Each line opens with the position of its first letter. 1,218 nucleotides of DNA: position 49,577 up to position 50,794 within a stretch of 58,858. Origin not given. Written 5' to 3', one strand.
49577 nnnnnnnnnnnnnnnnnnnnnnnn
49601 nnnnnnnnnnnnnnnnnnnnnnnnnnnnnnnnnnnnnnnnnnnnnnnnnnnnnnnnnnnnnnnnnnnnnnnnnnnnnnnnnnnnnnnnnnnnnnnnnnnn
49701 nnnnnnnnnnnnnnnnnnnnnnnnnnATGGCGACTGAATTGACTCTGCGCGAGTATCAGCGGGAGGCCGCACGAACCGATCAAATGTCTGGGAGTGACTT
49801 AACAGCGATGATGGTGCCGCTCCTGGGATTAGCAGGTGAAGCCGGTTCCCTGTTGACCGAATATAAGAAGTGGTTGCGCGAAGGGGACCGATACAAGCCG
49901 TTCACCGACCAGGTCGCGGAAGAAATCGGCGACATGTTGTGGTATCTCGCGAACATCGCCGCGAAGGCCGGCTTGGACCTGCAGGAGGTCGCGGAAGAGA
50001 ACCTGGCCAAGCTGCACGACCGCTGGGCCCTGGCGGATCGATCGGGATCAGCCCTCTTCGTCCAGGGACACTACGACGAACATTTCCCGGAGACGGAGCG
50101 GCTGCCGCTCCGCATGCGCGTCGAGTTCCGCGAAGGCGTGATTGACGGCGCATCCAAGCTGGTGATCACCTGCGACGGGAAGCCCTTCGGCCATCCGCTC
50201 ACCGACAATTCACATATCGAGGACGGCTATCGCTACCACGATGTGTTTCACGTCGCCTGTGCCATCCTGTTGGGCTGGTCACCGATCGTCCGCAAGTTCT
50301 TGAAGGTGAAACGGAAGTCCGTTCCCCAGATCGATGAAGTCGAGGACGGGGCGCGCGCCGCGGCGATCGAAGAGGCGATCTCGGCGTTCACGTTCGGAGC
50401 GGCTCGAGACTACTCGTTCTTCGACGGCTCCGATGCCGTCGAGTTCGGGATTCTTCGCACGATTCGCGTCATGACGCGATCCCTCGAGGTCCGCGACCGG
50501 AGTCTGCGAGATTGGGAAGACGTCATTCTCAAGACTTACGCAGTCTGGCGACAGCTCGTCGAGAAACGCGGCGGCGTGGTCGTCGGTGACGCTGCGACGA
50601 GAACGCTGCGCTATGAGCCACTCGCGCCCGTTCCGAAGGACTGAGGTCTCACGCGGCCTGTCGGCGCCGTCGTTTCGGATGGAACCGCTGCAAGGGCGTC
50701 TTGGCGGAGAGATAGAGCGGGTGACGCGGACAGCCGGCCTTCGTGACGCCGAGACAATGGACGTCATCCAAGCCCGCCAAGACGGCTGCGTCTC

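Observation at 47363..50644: Five-gene XRE/ImmA-gated nucleotide-enzyme cassette inserted antisense at the terminase|W-portal junction: candidate new conflict system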

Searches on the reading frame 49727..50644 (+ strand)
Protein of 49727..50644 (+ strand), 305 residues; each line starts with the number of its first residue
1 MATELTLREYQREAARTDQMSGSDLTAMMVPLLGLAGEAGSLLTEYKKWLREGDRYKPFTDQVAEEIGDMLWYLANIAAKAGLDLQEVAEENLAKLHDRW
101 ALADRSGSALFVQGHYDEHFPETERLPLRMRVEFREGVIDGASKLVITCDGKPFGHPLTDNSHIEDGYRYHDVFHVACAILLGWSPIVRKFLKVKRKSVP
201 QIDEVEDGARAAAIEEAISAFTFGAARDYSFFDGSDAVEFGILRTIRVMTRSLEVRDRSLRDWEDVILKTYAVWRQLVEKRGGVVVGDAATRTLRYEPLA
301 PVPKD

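Call 3: search_protein_families(library=pfam, max_evalue=0.01, proteins=[window:49727-50644:+])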
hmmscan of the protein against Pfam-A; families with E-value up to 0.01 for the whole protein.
window:49727-50644:+ (305 aa): 2 families
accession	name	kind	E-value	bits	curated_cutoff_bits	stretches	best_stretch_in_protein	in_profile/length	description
PF18722.6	MazG_C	-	6e-69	231.8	29.7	1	115-299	5-189/190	MazG C-terminal domain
PF03819.22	MazG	-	2.4e-06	28.2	22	1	61-99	27-69/74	MazG nucleotide pyrophosphohydrolase domain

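Call 5: search_protein_families(library=padloc, max_evalue=0.01, proteins=[window:49727-50644:+])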
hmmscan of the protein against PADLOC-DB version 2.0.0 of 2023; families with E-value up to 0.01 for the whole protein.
window:49727-50644:+ (305 aa): 0 families

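Call 6: search_protein_families(library=ncbifam, max_evalue=0.01, proteins=[window:49727-50644:+])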
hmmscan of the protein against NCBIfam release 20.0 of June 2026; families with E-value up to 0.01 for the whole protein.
window:49727-50644:+ (305 aa): 0 families

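Call 7: search_protein_families(library=phrogs, max_evalue=0.01, proteins=[window:49727-50644:+])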
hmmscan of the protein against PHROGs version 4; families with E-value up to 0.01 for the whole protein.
window:49727-50644:+ (305 aa): 2 families
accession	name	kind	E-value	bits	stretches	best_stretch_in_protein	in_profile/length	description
phrog_229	-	other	1.6e-33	117.7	1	5-295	248-527/533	MazG-like pyrophosphatase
phrog_22758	-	other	0.00053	20.7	1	21-101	123-204/221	MazG-like pyrophosphatase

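Call 61: search_solved_structures(query=A4, max_evalue=1, show_alignments=2)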
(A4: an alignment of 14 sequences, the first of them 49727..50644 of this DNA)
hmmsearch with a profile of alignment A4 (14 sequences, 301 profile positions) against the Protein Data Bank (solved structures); distinct sequences matched with E-value up to 1: 9.
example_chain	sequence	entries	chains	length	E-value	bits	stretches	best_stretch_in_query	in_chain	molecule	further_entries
2gta_A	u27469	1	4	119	0.0013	21.2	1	27-109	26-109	Hypothetical protein ypjD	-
2q73_A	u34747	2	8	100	0.011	18.1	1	50-98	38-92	Hypothetical protein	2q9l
5ie9_A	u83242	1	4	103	0.022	17.2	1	23-99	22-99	Nucleotide pyrophosphohydrolase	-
2q5z_A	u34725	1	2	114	0.029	16.8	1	37-90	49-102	Hypothetical protein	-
6sqw_A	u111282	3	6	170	0.17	14.3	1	21-101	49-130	dCTP pyrophosphatase 1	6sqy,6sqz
2kpo_A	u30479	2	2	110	0.17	14.3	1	76-141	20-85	rossmann 2x2 fold protein | De novo designed rossmann 2x2 fold protein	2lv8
2a3q_A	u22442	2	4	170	0.18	14.2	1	21-101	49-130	hypothetical protein | Protein RS21-C6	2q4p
2oie_A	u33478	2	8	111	0.19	14.1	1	18-87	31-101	RS21-C6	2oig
7mu5_A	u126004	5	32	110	0.54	12.6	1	32-85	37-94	dCTP pyrophosphatase 1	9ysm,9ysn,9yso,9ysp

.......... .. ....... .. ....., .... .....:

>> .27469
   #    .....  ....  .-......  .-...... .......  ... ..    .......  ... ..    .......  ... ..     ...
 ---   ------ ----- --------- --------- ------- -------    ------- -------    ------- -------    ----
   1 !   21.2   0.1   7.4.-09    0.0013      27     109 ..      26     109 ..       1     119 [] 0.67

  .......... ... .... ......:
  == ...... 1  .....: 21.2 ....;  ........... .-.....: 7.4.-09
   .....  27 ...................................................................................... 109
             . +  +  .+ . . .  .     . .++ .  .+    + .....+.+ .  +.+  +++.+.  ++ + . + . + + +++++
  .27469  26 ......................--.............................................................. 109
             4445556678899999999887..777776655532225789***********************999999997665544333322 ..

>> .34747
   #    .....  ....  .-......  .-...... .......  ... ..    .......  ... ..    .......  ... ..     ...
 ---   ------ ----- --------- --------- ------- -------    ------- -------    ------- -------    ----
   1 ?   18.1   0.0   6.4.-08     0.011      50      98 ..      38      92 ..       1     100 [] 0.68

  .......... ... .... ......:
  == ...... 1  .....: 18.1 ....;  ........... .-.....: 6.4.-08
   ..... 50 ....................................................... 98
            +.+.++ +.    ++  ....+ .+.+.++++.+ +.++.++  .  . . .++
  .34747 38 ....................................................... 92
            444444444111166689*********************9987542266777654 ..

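Call 64: find_homologous_proteins(query=window:49727-50644:+)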
Query window:49727-50644:+ (305 aa): 3355 proteins with E <= 0.001 among 8000 candidates; the best 120 are listed.
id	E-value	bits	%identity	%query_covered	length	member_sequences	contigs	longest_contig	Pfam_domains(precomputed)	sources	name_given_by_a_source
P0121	3.3e-184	629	100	91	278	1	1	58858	PF03819.23,PF18722.7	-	-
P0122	3.1e-168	577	84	99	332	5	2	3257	PF18722.7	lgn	-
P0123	1.6e-167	574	83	99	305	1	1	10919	PF18722.7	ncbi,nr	ncbi:MAG: nucleoside triphosphate pyrophosphohydrolase family protein [Planctomycetaceae bacterium]|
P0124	3.4e-165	567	84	98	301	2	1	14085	PF03819.23,PF18722.7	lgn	-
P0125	6.8e-165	566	83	98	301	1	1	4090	PF03819.23,PF18722.7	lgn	-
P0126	1.7e-164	564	81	98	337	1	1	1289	PF03819.23,PF18722.7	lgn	-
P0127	1.4e-162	558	83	97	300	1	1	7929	PF03819.23,PF18722.7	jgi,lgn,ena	-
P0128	2.4e-160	551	80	98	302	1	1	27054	PF03819.23,PF18722.7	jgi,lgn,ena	-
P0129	9.6e-156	536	79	98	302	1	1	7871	PF03819.23,PF18722.7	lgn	-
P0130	2.6e-155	534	79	98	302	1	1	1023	PF03819.23,PF18722.7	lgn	-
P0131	6.6e-152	523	77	98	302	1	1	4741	PF03819.23,PF18722.7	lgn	-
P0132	1.2e-151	522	77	98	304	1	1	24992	PF03819.23,PF18722.7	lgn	-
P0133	1.3e-151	522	76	97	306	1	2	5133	PF18722.7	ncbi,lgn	ncbi:MAG: MazG nucleotide pyrophosphohydrolase domain-containing protein [Candidatus Binatia bacteri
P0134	2.3e-151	521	77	98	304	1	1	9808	PF03819.23,PF18722.7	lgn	-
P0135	1.2e-150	519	75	98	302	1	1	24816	PF03819.23,PF18722.7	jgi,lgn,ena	-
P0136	1.7e-150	518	77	97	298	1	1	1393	PF03819.23,PF18722.7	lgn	-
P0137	2.2e-149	515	76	97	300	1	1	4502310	PF03819.23,PF18722.7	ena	-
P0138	4.9e-146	504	75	96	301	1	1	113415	PF18722.7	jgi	-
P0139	6.7e-146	503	74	99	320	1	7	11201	PF03819.23,PF18722.7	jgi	jgi:NTP pyrophosphatase (non-canonical NTP hydrolase)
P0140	1.1e-142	493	73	96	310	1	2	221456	PF03819.23,PF18722.7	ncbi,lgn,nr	ncbi:nucleotide pyrophosphohydrolase [bacterium]|nr:nucleotide pyrophosphohydrolase [bacterium]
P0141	2.4e-140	485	72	98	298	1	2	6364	PF18722.7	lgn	-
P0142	5.8e-134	464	67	100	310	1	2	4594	PF03819.23,PF18722.7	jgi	jgi:NTP pyrophosphatase (non-canonical NTP hydrolase)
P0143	2.8e-132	459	69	96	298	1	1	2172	PF03819.23,PF18722.7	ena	-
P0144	5.8e-132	458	68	98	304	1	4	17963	PF03819.23,PF18722.7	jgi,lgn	jgi:NTP pyrophosphatase (non-canonical NTP hydrolase)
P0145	6.2e-132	457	67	98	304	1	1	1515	PF03819.23,PF18722.7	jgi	jgi:NTP pyrophosphatase (non-canonical NTP hydrolase)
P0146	1.2e-131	457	65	97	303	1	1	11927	PF03819.23,PF18722.7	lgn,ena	-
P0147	2.1e-131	456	66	100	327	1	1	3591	PF18722.7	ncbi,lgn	-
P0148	2.2e-130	452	65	100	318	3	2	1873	PF03819.23,PF18722.7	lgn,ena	-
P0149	5.1e-130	451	64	99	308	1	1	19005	PF03819.23,PF18722.7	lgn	-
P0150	6.7e-130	451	66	97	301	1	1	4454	PF18722.7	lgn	-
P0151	1.3e-129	450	68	98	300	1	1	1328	PF03819.23,PF18722.7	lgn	-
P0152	2.7e-129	449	66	98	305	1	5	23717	PF03819.23,PF18722.7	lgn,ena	-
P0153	7.3e-128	444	64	98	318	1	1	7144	PF03819.23,PF18722.7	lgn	-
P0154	9.2e-128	444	66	97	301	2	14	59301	PF18722.7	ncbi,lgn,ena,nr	ncbi:MAG: hypothetical protein B6D36_17050 [Planctomycetes bacterium UTPLA1]|nr:MAG: hypothetical pr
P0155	9.3e-128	444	64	100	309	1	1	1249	PF03819.23,PF18722.7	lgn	-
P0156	1.5e-127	443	64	98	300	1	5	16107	PF03819.23,PF18722.7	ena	-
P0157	1.7e-127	443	66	98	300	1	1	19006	PF03819.23,PF18722.7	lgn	-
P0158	9.4e-127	440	65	99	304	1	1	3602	PF03819.23,PF18722.7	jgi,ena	-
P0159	1.5e-126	440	65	98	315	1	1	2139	PF03819.23,PF18722.7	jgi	jgi:NTP pyrophosphatase (non-canonical NTP hydrolase)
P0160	1.7e-126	440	65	98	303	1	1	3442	PF03819.23,PF18722.7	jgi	-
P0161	3.6e-126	439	67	97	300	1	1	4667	PF03819.23,PF18722.7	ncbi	-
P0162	5.8e-126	438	66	100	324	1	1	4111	PF03819.23,PF18722.7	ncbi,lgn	-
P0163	1.2e-125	437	64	100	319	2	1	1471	PF03819.23,PF18722.7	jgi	jgi:NTP pyrophosphatase (non-canonical NTP hydrolase)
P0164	2.3e-125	436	64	98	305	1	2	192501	PF03819.23,PF18722.7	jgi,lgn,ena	-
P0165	8.8e-125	434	64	99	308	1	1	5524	PF03819.23,PF18722.7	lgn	-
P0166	2.0e-124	433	63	98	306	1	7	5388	PF03819.23,PF18722.7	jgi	jgi:NTP pyrophosphatase (non-canonical NTP hydrolase)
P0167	5.8e-124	431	64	98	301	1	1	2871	PF03819.23,PF18722.7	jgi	jgi:NTP pyrophosphatase (non-canonical NTP hydrolase)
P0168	3.0e-123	429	63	98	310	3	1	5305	PF03819.23,PF18722.7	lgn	-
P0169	5.5e-123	428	64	98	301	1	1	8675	PF03819.23,PF18722.7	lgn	-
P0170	5.9e-123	428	64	98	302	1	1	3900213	PF03819.23,PF18722.7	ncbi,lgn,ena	-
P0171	6.3e-123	428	65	98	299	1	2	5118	PF03819.23,PF18722.7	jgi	jgi:NTP pyrophosphatase (non-canonical NTP hydrolase)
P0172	8.4e-123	428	65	98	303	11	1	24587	PF03819.23,PF18722.7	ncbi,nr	ncbi:MAG TPA: nucleoside triphosphate pyrophosphohydrolase family protein [Gemmataceae bacterium]|nr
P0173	8.8e-123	427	65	98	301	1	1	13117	PF03819.23,PF18722.7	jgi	jgi:NTP pyrophosphatase (non-canonical NTP hydrolase)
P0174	9.7e-123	427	65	98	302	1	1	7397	PF03819.23,PF18722.7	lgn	-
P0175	9.8e-123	427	64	100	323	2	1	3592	PF03819.23,PF18722.7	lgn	-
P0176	1.4e-122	427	65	98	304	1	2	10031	PF03819.23,PF18722.7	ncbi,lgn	-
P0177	3.3e-122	426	65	98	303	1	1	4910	PF03819.23,PF18722.7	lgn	-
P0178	3.4e-122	426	64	98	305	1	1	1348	PF03819.23,PF18722.7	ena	-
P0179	5.4e-122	425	63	98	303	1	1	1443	PF03819.23,PF18722.7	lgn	-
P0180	6.5e-122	425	64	98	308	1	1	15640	PF03819.23,PF18722.7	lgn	-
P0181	2.9e-121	422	62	98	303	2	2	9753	PF03819.23,PF18722.7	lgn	-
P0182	3.2e-121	422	64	98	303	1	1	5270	PF03819.23,PF18722.7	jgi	-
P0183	4.2e-121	422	64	98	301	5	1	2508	PF03819.23,PF18722.7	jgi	jgi:NTP pyrophosphatase (non-canonical NTP hydrolase)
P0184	4.9e-121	422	63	98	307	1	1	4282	PF03819.23,PF18722.7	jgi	jgi:NTP pyrophosphatase (non-canonical NTP hydrolase)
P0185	5.1e-121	422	64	99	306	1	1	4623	PF03819.23,PF18722.7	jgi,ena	-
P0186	5.7e-121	421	64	98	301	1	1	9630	PF18722.7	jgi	jgi:NTP pyrophosphatase (non-canonical NTP hydrolase)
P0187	1.4e-120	420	63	98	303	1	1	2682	PF03819.23,PF18722.7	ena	-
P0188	1.4e-120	420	63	98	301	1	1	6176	PF03819.23,PF18722.7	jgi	jgi:NTP pyrophosphatase (non-canonical NTP hydrolase)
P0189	4.5e-120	419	62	99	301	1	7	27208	PF03819.23,PF18722.7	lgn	-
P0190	5.7e-120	418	64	98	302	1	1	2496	PF03819.23,PF18722.7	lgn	-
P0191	9.6e-120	417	63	98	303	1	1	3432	PF03819.23,PF18722.7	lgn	-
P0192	2.3e-119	416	63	98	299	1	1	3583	PF18722.7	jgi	jgi:NTP pyrophosphatase (non-canonical NTP hydrolase)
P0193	3.0e-119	416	62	99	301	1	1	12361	PF03819.23,PF18722.7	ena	-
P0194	3.4e-119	416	62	98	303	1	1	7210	PF03819.23,PF18722.7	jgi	jgi:NTP pyrophosphatase (non-canonical NTP hydrolase)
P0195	3.7e-119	416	62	98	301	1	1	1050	PF03819.23,PF18722.7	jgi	jgi:NTP pyrophosphatase (non-canonical NTP hydrolase)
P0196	4.7e-119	415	62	98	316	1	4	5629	PF03819.23,PF18722.7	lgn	-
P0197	7.8e-119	414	65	95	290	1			PF03819.23,PF18722.7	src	-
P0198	2.1e-118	413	63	98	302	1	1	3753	PF03819.23,PF18722.7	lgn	-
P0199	4.0e-118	412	62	98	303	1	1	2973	PF03819.23,PF18722.7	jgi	jgi:NTP pyrophosphatase (non-canonical NTP hydrolase)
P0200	1.4e-117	410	61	99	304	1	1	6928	PF03819.23,PF18722.7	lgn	-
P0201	4.9e-117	409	60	99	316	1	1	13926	PF03819.23,PF18722.7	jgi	jgi:NTP pyrophosphatase (non-canonical NTP hydrolase)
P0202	1.7e-116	407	62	98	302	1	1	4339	PF03819.23,PF18722.7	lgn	-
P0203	2.4e-116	406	65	92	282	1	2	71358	PF03819.23,PF18722.7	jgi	-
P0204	3.5e-116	406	62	98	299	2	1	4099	PF03819.23,PF18722.7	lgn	-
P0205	3.6e-116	406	61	98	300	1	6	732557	PF03819.23,PF18722.7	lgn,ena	-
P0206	4.6e-116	405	63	97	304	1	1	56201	PF03819.23,PF18722.7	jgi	jgi:NTP pyrophosphatase (non-canonical NTP hydrolase)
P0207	9.8e-116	404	60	97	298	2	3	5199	PF03819.23,PF18722.7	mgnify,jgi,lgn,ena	mgnify:CR=1 FL=1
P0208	1.6e-115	404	60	98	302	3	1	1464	PF03819.23,PF18722.7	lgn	-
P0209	6.9e-115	402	62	98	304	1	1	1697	PF03819.23,PF18722.7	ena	-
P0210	4.5e-114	399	59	99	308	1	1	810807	PF03819.23,PF18722.7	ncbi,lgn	-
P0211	9.0e-114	398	59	96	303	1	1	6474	PF03819.23,PF18722.7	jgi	jgi:NTP pyrophosphatase (non-canonical NTP hydrolase)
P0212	1.6e-113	397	60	98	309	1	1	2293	PF03819.23,PF18722.7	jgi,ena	-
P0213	2.4e-113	396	61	98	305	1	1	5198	PF03819.23,PF18722.7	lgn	-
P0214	2.6e-113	396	60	98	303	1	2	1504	PF03819.23,PF18722.7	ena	-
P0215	3.1e-113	396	61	96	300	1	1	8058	PF03819.23,PF18722.7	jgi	jgi:NTP pyrophosphatase (non-canonical NTP hydrolase)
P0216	8.7e-113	395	58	96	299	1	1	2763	PF03819.23,PF18722.7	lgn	-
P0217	1.5e-112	394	59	97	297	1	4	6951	PF03819.23,PF18722.7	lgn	-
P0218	1.7e-112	394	58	97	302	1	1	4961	PF03819.23,PF18722.7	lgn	-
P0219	3.4e-112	393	58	98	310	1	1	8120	PF03819.23,PF18722.7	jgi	-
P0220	4.4e-112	392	60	97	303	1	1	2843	PF03819.23,PF18722.7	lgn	-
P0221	3.6e-111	389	60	98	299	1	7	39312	PF03819.23,PF18722.7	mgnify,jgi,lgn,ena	mgnify:CR=1 FL=1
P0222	5.6e-111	389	58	96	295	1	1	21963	PF03819.23,PF18722.7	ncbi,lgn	-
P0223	6.5e-111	388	59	97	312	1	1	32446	PF03819.23,PF18722.7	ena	-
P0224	1.2e-110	388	59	98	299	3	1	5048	PF03819.23,PF18722.7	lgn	-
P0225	1.6e-110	387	58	97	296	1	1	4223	PF03819.23,PF18722.7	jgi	-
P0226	2.1e-110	387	57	96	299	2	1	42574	PF03819.23,PF18722.7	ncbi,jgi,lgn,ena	jgi:NTP pyrophosphatase (non-canonical NTP hydrolase)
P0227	7.0e-110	385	59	100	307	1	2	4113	PF18722.7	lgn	-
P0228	1.2e-109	384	57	98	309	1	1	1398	PF03819.23,PF18722.7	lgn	-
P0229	3.0e-109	383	58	96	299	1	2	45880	PF03819.23,PF18722.7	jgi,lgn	jgi:NTP pyrophosphatase (non-canonical NTP hydrolase)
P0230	5.3e-109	382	57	96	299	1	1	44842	PF03819.23,PF18722.7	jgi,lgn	jgi:NTP pyrophosphatase (non-canonical NTP hydrolase)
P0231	9.7e-109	381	57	96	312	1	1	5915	PF03819.23,PF18722.7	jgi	jgi:NTP pyrophosphatase (non-canonical NTP hydrolase)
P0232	1.2e-108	381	58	96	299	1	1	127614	PF03819.23,PF18722.7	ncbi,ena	-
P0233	4.1e-108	379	58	98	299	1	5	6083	PF03819.23,PF18722.7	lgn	-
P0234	6.3e-108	379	59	97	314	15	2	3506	PF03819.23,PF18722.7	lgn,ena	-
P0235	1.2e-107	378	58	96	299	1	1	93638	PF03819.23,PF18722.7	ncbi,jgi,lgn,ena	jgi:NTP pyrophosphatase (non-canonical NTP hydrolase)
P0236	1.7e-107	377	57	97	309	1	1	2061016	PF03819.23,PF18722.7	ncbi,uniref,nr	ncbi:MazG nucleotide pyrophosphohydrolase domain protein [Pseudobythopirellula maris]|uniref:MazG nu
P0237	2.1e-107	377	55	96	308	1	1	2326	PF03819.23,PF18722.7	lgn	-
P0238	2.5e-107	377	56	96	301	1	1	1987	PF03819.23,PF18722.7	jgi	jgi:NTP pyrophosphatase (non-canonical NTP hydrolase)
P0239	5.7e-107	376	60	97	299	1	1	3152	PF03819.23,PF18722.7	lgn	-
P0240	7.6e-107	375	57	96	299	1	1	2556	PF03819.23,PF18722.7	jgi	jgi:NTP pyrophosphatase (non-canonical NTP hydrolase)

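Call 66: find_encoding_contigs(protein=P0236, flank=10000, max_places=2)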
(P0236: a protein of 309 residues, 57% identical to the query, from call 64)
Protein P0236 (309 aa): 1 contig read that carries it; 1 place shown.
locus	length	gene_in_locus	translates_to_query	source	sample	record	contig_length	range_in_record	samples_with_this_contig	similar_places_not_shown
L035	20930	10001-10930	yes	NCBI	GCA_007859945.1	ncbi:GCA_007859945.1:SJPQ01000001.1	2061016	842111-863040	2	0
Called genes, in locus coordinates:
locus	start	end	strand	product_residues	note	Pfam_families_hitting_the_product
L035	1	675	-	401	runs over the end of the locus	PF20706:GT4-conflict (weak), PF00534:Glycos_transf_1, PF13692:Glyco_trans_1_4, PF13524:Glyco_trans_1_2 (weak)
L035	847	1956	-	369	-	PF02397:Bac_transf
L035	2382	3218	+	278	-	PF00990:GGDEF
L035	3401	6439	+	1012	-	PF14229:DUF4332, PF14520:HHH_5 (faint), PF21794:RAD51D_N (faint), PF14229:DUF4332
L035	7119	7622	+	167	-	PF07799:DUF1643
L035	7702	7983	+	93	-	-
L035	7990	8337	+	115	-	PF12844:HTH_19, PF13413:HTH_25 (faint), PF13560:HTH_31, PF01381:HTH_3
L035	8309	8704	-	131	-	-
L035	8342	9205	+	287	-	PF06114:Peptidase_M78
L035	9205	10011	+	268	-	-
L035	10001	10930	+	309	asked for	PF03819:MazG (weak), PF18722:MazG_C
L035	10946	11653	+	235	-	PF04471:Mrr_cat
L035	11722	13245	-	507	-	PF00432:Prenyltrans (weak), PF09492:Pec_lyase (faint), PF13243:SQHop_cyclase_C (faint), PF13249:SQHop_cyclase_N (faint)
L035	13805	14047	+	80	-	-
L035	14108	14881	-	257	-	PF01695:IstB_IS21, PF13481:AAA_25 (weak), PF00308:Bac_DnaA (weak), PF00004:AAA (weak)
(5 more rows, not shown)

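Call 78: predict_structure(alignment_id=A6)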
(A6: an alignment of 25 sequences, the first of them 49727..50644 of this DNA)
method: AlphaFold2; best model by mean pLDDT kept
length: 305 residues; sequences in the alignment: 25
mean_pLDDT: 80.4   pTM: 0.63
mean pLDDT of the five models: 80.4, 79.0, 76.9, 72.5, 71.6
residues with pLDDT >= 90: 75; 70-90: 173; 50-70: 41; < 50: 16
segments of 3 or more residues with pLDDT < 50: 103-112, 204-206
pLDDT, mean of each block of 10 residues (from residue 1): 70 82 79 89 87 81 85 88 82 62 45 71 90 86 83 71 66 94 92 77 62 91 75 75 89 83 92 90 93 92 59
secondary structure, 60 per line:
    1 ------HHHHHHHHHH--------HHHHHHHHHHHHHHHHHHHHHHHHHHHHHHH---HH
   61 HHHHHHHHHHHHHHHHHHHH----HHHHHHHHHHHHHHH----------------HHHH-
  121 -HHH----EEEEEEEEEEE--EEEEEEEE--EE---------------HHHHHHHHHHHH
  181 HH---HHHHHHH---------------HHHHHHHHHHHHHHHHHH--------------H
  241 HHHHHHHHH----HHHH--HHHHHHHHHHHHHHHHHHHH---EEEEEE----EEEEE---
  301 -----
elements in order: H7-16 H25-55 H59-80 H85-99 H116-119 E129-139 E142-149 H169-182 H186-192 H208-225 H240-249 H254-257 H260-279 E283-288 E293-297
